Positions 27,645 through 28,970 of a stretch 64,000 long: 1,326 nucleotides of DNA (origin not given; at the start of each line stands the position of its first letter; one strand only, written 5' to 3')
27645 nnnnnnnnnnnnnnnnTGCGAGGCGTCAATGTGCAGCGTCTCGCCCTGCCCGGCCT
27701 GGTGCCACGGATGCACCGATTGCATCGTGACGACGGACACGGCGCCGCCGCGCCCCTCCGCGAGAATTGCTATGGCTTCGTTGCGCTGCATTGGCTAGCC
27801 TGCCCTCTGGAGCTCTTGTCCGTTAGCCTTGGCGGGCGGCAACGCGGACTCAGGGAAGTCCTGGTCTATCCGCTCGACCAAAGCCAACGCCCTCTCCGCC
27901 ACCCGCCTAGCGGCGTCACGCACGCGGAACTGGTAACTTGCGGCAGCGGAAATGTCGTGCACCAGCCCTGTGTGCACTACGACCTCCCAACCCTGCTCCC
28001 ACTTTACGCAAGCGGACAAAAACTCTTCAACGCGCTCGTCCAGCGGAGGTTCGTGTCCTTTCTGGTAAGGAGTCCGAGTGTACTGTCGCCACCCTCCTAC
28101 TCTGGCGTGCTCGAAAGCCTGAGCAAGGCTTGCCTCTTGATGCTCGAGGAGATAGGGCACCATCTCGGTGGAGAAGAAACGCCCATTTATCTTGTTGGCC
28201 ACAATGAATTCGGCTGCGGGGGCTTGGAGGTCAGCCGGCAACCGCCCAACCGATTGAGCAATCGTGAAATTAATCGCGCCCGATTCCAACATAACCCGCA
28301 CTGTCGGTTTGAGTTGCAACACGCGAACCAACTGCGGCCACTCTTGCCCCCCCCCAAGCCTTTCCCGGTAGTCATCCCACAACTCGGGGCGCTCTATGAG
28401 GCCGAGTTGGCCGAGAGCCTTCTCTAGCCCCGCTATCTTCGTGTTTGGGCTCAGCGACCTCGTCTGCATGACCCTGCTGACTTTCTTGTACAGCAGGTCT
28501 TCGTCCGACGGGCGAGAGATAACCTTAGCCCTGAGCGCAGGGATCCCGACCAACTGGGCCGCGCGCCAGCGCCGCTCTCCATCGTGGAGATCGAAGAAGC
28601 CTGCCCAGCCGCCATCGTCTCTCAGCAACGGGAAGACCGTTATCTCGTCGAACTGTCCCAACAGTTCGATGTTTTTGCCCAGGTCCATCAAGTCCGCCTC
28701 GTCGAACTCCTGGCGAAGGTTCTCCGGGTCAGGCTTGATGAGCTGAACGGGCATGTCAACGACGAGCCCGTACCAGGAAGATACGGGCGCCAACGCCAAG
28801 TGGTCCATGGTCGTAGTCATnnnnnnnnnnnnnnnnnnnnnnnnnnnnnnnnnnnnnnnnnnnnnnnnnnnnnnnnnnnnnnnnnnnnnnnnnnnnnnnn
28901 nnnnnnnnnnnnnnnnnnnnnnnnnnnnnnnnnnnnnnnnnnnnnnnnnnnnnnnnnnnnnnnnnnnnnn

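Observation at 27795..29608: Two-gene ParB/Srx-like cassette inserted with gene-boundary precision between the alpha and beta subunit genes of a TPP decarboxylase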

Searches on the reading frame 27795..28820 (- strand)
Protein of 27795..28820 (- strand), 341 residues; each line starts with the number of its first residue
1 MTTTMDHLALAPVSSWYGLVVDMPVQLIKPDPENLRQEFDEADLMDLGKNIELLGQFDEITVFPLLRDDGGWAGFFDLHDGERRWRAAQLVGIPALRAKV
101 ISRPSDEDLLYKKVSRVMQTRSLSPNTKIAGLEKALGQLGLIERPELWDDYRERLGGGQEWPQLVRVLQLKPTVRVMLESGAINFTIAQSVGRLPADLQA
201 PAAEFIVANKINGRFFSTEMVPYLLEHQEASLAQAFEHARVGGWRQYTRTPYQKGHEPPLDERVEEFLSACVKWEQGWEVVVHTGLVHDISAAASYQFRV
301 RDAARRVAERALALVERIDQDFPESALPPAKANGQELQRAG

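Call 3: search_protein_families(library=pfam, proteins=[window:27795-28820:-], max_evalue=0.01)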
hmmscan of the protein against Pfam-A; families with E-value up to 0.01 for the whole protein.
window:27795-28820:- (341 aa): 1 family
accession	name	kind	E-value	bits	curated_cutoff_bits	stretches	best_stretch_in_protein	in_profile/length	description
PF02195.25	ParB_N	-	3.8e-07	30.5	26.3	1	22-102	5-78/95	ParB N-terminal domain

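Call 4: search_protein_families(library=padloc, proteins=[window:27795-28820:-], max_evalue=0.01)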
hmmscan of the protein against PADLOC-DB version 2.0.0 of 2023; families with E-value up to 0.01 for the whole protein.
window:27795-28820:- (341 aa): 0 families

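Call 5: search_protein_families(library=phrogs, proteins=[window:27795-28820:-], max_evalue=0.1)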
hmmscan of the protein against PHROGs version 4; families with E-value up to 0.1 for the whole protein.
window:27795-28820:- (341 aa): 5 families
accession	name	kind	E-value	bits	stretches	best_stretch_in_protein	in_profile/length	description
phrog_4715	-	DNA, RNA and nucleotide metabolism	1.4e-07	31.3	1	22-106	149-227/630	ParB-like partition protein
phrog_3264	-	DNA, RNA and nucleotide metabolism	5.6e-07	30.5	1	20-103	49-125/337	ParB-like partition protein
phrog_1033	-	DNA, RNA and nucleotide metabolism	4.3e-06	27.7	1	21-136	34-149/334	ParB-like partition protein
phrog_18726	-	unknown function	0.00019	21.3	1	21-63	4-46/572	-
phrog_6218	-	DNA, RNA and nucleotide metabolism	0.066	13.3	1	21-103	6-81/506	ParB-like partition protein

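Call 6: search_protein_families(library=ncbifam, proteins=[window:27795-28820:-], max_evalue=0.01)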
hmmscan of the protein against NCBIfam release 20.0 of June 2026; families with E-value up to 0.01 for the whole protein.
window:27795-28820:- (341 aa): 4 families
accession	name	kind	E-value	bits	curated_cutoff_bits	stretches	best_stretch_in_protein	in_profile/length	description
TIGR00180.1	parB_part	domain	6.3e-08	32.6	58.45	1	23-100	8-80/186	ParB/RepB/Spo0J family partition protein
TIGR04285.1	nucleoid_noc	exception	1.7e-07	30.9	315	1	20-212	2-183/255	nucleoid occlusion protein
TIGR03734.1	PRTRC_parB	hypoth_equivalog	0.0057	15.2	278.6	1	33-92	6-61/555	PRTRC system ParB family protein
TIGR03454.1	partition_RepB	equivalog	0.009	15.4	201.5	0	20-111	64-149/325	plasmid partitioning protein RepB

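Call 7: find_homologous_proteins(query=window:27795-28820:-)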
Query window:27795-28820:- (341 aa): 603 proteins with E <= 0.001 among 8000 candidates; the best 120 are listed.
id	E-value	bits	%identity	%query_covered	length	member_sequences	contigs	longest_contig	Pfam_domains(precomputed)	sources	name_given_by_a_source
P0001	1.6e-224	762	99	100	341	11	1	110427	PF02195.27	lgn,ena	-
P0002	2.6e-212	722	94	100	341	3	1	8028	PF02195.27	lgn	-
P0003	4.7e-192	656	84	100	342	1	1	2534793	PF02195.27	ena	-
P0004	1.4e-187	641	83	100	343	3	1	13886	PF02195.27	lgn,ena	-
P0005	5.3e-175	599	76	100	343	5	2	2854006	PF02195.27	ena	-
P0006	9.7e-174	595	74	100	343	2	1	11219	PF02195.27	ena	-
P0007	2.8e-170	584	75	100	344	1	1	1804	PF02195.27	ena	-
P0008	5.1e-170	583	73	99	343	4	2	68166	PF02195.27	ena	-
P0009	2.1e-163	561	74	93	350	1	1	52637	PF02195.27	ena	-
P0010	3.1e-162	558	73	96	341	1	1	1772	PF02195.27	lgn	-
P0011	4.6e-159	547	70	93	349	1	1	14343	PF02195.27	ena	-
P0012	2.6e-156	538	71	93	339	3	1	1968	PF02195.27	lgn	-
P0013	5.0e-154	531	68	97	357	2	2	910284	PF02195.27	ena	-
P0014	6.8e-153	527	67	96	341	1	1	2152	PF02195.27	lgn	-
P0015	1.1e-152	526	68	92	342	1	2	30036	PF02195.27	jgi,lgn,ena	-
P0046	1.4e-143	496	66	95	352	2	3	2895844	PF02195.27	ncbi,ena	-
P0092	2.8e-135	469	62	95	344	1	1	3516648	PF02195.27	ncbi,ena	-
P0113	2.9e-131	456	61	92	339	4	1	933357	PF02195.27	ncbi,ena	-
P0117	8.1e-131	454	61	96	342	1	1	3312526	PF02195.27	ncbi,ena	-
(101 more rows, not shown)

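Call 9: find_encoding_contigs(protein=P0003, flank=10000, max_places=3)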
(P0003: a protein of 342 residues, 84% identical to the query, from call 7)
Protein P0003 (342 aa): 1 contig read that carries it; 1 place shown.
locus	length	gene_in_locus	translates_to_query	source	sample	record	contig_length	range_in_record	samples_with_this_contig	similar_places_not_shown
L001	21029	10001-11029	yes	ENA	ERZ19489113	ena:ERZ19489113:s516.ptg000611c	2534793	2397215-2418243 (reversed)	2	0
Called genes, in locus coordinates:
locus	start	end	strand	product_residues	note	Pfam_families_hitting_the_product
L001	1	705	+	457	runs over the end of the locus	PF03916:NrfD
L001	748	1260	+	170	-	PF11821:ActD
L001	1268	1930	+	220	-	PF00034:Cytochrom_C (weak), PF13442:Cytochrome_CBB3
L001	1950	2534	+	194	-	PF03918:CcmH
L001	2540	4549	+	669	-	PF01578:Cytochrom_C_asm, PF16327:CcmF_C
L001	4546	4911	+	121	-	-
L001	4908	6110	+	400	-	-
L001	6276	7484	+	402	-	PF04909:Amidohydro_2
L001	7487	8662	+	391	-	PF01042:Ribonuc_L-PSP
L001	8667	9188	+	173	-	PF02776:TPP_enzyme_N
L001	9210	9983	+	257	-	-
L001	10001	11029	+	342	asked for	PF02195:ParB_N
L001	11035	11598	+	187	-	PF02775:TPP_enzyme_C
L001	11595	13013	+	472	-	PF01425:Amidase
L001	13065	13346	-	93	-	-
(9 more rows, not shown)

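Call 10: find_encoding_contigs(protein=P0005, flank=10000, max_places=3)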
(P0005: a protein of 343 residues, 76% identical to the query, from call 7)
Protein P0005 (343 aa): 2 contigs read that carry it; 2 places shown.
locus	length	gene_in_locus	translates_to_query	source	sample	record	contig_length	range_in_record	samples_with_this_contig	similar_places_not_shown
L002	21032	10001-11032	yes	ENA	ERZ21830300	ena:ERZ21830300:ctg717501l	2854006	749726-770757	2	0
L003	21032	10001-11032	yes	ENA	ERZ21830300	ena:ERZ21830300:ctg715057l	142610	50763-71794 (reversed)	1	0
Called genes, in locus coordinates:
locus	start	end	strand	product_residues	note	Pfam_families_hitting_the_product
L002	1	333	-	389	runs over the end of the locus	PF07690:MFS_1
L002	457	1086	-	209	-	-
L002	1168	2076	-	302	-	PF09754:PAC2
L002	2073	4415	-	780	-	PF01315:Ald_Xan_dh_C, PF02738:MoCoBD_1, PF20256:MoCoBD_2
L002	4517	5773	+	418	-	PF05977:MFS_3, PF07690:MFS_1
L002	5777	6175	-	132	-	PF00583:Acetyltransf_1, PF13673:Acetyltransf_10, PF13508:Acetyltransf_7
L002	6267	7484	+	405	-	PF04909:Amidohydro_2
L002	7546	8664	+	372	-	PF01042:Ribonuc_L-PSP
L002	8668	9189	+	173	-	PF02776:TPP_enzyme_N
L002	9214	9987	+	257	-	-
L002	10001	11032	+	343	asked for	PF02195:ParB_N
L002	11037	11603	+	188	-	PF02775:TPP_enzyme_C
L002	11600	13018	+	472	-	PF01425:Amidase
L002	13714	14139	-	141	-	PF08937:ThsB_TIR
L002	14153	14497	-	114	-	PF15970:HicB-like_2 (faint), PF15919:HicB_lk_antitox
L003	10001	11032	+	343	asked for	PF02195:ParB_N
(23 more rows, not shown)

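Call 11: find_encoding_contigs(protein=P0001, flank=10000, max_places=3)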
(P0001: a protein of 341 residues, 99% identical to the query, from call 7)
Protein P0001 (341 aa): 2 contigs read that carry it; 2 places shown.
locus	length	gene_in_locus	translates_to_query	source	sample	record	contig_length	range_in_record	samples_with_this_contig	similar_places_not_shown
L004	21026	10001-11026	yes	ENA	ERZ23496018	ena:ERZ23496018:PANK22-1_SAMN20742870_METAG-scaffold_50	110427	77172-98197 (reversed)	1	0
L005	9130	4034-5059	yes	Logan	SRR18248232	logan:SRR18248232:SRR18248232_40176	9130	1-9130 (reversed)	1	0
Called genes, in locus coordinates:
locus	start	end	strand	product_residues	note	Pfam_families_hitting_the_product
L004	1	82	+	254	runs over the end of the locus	PF01738:DLH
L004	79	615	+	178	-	-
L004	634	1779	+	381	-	PF01717:Meth_synt_2 (weak)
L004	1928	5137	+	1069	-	-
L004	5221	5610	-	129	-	PF01850:PIN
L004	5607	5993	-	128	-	PF03869:Arc, PF22513:FitA-like_RHH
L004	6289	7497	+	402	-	PF04909:Amidohydro_2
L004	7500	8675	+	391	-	PF01042:Ribonuc_L-PSP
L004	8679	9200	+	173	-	PF02776:TPP_enzyme_N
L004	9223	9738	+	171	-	-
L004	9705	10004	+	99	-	-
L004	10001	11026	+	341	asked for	PF02195:ParB_N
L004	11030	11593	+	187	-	PF02775:TPP_enzyme_C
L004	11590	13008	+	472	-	PF01425:Amidase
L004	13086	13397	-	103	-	-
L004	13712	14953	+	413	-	PF18957:RibLong (faint), PF15418:DUF4625 (faint), PF10633:NPCBM_assoc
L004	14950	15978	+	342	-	PF00005:ABC_tran, PF13304:AAA_21 (weak)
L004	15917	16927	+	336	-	-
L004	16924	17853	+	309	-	PF04055:Radical_SAM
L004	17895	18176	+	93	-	-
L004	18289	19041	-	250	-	PF01738:DLH, PF08840:BAAT_C (faint)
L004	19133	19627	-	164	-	-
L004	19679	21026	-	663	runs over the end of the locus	PF13231:PMT_2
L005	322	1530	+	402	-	PF04909:Amidohydro_2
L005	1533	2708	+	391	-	PF01042:Ribonuc_L-PSP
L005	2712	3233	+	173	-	PF02776:TPP_enzyme_N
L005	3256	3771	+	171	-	-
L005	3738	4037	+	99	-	-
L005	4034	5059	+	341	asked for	PF02195:ParB_N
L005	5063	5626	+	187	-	PF02775:TPP_enzyme_C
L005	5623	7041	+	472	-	PF01425:Amidase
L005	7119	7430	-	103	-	-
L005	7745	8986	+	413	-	PF18957:RibLong (faint), PF15418:DUF4625 (faint), PF10633:NPCBM_assoc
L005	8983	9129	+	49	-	?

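Call 14: find_related_loci(query=A1, collection=genome_contigs, flank=8000)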
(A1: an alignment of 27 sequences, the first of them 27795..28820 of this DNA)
Query A1 (341 aa) in genome_contigs; peptide patterns used: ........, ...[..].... (x = any residue, [..] = any of these).
145 stretches matched a pattern; 31 encode a relative of the query (tblastn E <= 1e-3); 30 distinct loci.
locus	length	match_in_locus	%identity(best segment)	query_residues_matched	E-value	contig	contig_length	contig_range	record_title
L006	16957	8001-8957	66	2-320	2e-151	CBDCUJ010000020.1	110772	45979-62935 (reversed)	MAG: Dehalococcoidia bacterium isolate 29918375-b316-4374-90ff-90775800fcb1 genome assembly, contig: contig_20, whole ge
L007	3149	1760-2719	65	2-321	7e-157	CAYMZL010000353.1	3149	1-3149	MAG TPA_asm: uncultured Dehalococcoidia bacterium isolate binchicken_co138_79 genome assembly, contig: NODE_7495_length_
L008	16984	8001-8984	66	2-329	6e-148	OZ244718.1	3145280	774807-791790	MAG: Dehalococcoidia bacterium isolate 64a180b2-7017-4824-b5be-e5f766f304e8 genome assembly, chromosome: 1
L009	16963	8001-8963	66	5-330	5e-148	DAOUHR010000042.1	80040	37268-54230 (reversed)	MAG TPA_asm: Dehalococcoidia bacterium isolate S16_99 k189_39142, whole genome shotgun sequence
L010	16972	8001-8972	66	5-328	4e-147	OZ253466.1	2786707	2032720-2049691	MAG: Dehalococcoidia bacterium isolate 7f7fcc17-106b-4c1d-a8d7-7cf201ad70ef genome assembly, chromosome: 1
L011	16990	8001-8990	65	5-328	1e-145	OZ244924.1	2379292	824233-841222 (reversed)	MAG: Dehalococcoidia bacterium isolate e5f2f67f-80f5-4dea-8d85-3d806a77b3c6 genome assembly, chromosome: 1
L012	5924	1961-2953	64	5-330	5e-145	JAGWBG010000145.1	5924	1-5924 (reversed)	MAG: Dehalococcoidia bacterium isolate 277c_27 scaffold_21530, whole genome shotgun sequence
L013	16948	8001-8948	65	4-319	3e-143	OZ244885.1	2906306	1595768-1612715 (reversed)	MAG: Dehalococcoidia bacterium isolate fdb43404-dfe2-4bc2-b563-a099daddbcab genome assembly, chromosome: 1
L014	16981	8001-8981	63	2-328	1e-141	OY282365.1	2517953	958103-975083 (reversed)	MAG: uncultured Dehalococcoidia bacterium isolate fd47c038-abb2-4c05-9cdb-6b11942eec52 genome assembly, chromosome: 1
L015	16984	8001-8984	62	5-330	9e-140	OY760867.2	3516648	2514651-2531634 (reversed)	MAG: Dehalococcoidia bacterium isolate ec36dd00-29ce-491f-9a3f-6816ace52b4b genome assembly, chromosome: 1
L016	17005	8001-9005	61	5-337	3e-138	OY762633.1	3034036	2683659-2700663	MAG: Dehalococcoidia bacterium isolate 17254eae-7cb3-4ac9-839e-465292e2b3d4 genome assembly, chromosome: 1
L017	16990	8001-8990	61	5-333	4e-138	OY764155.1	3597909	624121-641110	MAG: Dehalococcoidia bacterium isolate 8f8fc053-1767-4988-ba26-2aa978362f9c genome assembly, chromosome: 1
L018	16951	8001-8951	62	3-319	7e-136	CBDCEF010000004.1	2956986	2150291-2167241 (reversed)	MAG: Dehalococcoidia bacterium isolate c259e03a-9b86-4cdb-a37a-9c02718a3515 genome assembly, contig: contig_4, whole gen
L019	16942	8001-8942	63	5-318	5e-135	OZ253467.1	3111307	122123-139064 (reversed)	MAG: Dehalococcoidia bacterium isolate 6fb9eebd-b222-4681-b7e3-abaa52723ab8 genome assembly, chromosome: 1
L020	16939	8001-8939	61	17-329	2e-134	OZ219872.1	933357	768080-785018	MAG: Dehalococcoidia bacterium isolate adc01b0e-c114-4b94-a05b-fd73c1a39460 genome assembly, chromosome: 6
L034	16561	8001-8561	63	4-190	5e-78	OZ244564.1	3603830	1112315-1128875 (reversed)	MAG: Dehalococcoidia bacterium isolate a84dde77-3f5b-4fe2-88b4-04aa9f9f1767 genome assembly, chromosome: 1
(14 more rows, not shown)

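Call 17: find_encoding_contigs(protein=P0046, flank=8000, max_places=3)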
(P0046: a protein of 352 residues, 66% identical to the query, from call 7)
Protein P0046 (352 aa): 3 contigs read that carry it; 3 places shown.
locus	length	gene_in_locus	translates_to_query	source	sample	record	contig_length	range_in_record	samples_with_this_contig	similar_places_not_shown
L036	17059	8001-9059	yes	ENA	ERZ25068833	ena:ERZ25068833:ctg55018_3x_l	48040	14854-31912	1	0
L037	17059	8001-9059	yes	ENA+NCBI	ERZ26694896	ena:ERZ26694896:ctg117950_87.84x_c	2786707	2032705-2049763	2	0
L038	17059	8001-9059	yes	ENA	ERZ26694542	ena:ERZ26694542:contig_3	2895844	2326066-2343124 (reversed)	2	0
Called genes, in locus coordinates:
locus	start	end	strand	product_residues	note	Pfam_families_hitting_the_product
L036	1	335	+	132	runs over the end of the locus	-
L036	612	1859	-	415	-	PF05977:MFS_3, PF07690:MFS_1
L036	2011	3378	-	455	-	PF05977:MFS_3, PF07690:MFS_1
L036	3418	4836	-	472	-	PF05977:MFS_3, PF07690:MFS_1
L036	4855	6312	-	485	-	PF05977:MFS_3, PF07690:MFS_1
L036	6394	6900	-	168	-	PF01978:TrmB (weak), PF12802:MarR_2, PF22381:Staph_reg_Sar_Rot (weak), PF01047:MarR, PF13463:HTH_27 (faint)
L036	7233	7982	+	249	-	-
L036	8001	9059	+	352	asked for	PF02195:ParB_N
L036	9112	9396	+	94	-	-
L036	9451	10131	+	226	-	PF12787:EcsC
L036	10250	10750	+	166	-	PF03352:Adenine_glyco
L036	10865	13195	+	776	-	PF01315:Ald_Xan_dh_C, PF02738:MoCoBD_1, PF20256:MoCoBD_2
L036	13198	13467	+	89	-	PF02597:ThiS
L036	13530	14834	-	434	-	PF00202:Aminotran_3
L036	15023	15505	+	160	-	PF15970:HicB-like_2, PF15919:HicB_lk_antitox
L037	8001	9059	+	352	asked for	PF02195:ParB_N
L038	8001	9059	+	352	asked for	PF02195:ParB_N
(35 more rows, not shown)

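Call 18: find_encoding_contigs(protein=P0092, flank=8000, max_places=2)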
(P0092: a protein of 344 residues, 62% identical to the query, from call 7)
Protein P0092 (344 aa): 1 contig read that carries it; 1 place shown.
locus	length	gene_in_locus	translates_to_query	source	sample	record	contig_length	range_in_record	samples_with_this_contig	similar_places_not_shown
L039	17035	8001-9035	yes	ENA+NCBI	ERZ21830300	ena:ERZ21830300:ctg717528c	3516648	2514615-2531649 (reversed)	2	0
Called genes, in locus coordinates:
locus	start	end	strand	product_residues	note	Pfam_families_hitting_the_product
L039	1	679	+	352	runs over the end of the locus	PF01408:GFO_IDH_MocA, PF02894:GFO_IDH_MocA_C, PF22725:GFO_IDH_MocA_C3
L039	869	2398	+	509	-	PF03235:GmrSD_N, PF07510:GmrSD_C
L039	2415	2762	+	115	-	-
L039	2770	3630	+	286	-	PF05721:PhyH (faint)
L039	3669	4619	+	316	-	PF00701:DHDPS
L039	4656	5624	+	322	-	-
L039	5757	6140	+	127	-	PF05534:HicB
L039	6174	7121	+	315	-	PF00701:DHDPS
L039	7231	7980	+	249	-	-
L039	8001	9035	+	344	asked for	PF02195:ParB_N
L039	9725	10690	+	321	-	PF00701:DHDPS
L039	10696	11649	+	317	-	PF00701:DHDPS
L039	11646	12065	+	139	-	PF01042:Ribonuc_L-PSP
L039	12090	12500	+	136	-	PF01042:Ribonuc_L-PSP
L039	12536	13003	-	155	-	PF00034:Cytochrom_C, PF13442:Cytochrome_CBB3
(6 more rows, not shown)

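Call 19: find_encoding_contigs(protein=P0117, flank=8000, max_places=2)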
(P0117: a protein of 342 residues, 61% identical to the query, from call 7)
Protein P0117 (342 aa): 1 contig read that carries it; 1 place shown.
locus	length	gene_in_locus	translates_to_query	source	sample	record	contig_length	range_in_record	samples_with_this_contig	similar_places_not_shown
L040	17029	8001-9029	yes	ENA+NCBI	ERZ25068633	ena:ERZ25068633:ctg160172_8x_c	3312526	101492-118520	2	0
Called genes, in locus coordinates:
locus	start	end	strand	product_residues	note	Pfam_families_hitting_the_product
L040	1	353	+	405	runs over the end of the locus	PF01855:POR_N, PF17147:PFOR_II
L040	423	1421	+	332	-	PF02775:TPP_enzyme_C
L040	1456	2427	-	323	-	PF00389:2-Hacid_dh, PF02826:2-Hacid_dh_C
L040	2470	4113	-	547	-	PF01019:G_glu_transpept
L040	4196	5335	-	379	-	PF08331:QueG_DUF1730, PF03130:HEAT_PBS (faint), PF13484:Fer4_16, PF00514:Arm (faint), PF13646:HEAT_2, PF13513:HEAT_EZ (weak)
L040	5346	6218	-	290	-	PF00561:Abhydrolase_1, PF12146:Hydrolase_4, PF12697:Abhydrolase_6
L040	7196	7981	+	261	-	-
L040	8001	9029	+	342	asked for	PF02195:ParB_N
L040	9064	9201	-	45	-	-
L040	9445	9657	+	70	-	-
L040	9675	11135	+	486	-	PF01555:N6_N4_Mtase, PF01844:HNH, PF14279:HNH_5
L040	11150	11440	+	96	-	-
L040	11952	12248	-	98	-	PF01381:HTH_3, PF13560:HTH_31 (weak)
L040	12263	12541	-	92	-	PF05015:HigB-like_toxin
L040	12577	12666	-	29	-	-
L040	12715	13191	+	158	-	-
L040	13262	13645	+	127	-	-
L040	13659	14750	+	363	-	PF16317:Glyco_hydro_99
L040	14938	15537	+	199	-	-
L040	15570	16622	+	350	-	PF16317:Glyco_hydro_99 (faint)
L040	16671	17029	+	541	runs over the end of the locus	-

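Call 20: find_encoding_contigs(protein=P0113, flank=8000, max_places=2)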
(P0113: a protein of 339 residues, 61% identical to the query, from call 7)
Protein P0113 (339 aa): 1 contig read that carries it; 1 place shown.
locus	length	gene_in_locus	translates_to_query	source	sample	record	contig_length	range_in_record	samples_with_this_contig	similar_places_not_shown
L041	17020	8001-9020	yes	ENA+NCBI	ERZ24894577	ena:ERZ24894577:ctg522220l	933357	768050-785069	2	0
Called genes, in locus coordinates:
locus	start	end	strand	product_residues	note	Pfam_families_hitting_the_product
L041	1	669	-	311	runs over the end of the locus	PF00296:Bac_luciferase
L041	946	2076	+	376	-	PF08240:ADH_N, PF16912:Glu_dehyd_C, PF00107:ADH_zinc_N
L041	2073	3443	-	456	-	PF00202:Aminotran_3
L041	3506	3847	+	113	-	-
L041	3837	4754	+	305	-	PF01553:Acyltransferase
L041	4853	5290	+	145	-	-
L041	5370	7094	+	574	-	-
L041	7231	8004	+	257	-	-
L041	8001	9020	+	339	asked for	PF02195:ParB_N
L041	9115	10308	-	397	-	-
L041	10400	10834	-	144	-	-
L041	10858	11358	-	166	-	PF13452:FAS1_DH_region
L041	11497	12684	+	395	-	PF22691:Thiolase_C_1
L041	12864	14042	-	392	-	-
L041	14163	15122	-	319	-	PF00106:adh_short (faint), PF01073:3Beta_HSD, PF01370:Epimerase, PF02719:Polysacc_synt_2, PF04321:RmlD_sub_bind, PF07993:NAD_binding_4 (faint), PF13460:NAD_binding_10, PF16363:GDP_Man_Dehyd, +1 more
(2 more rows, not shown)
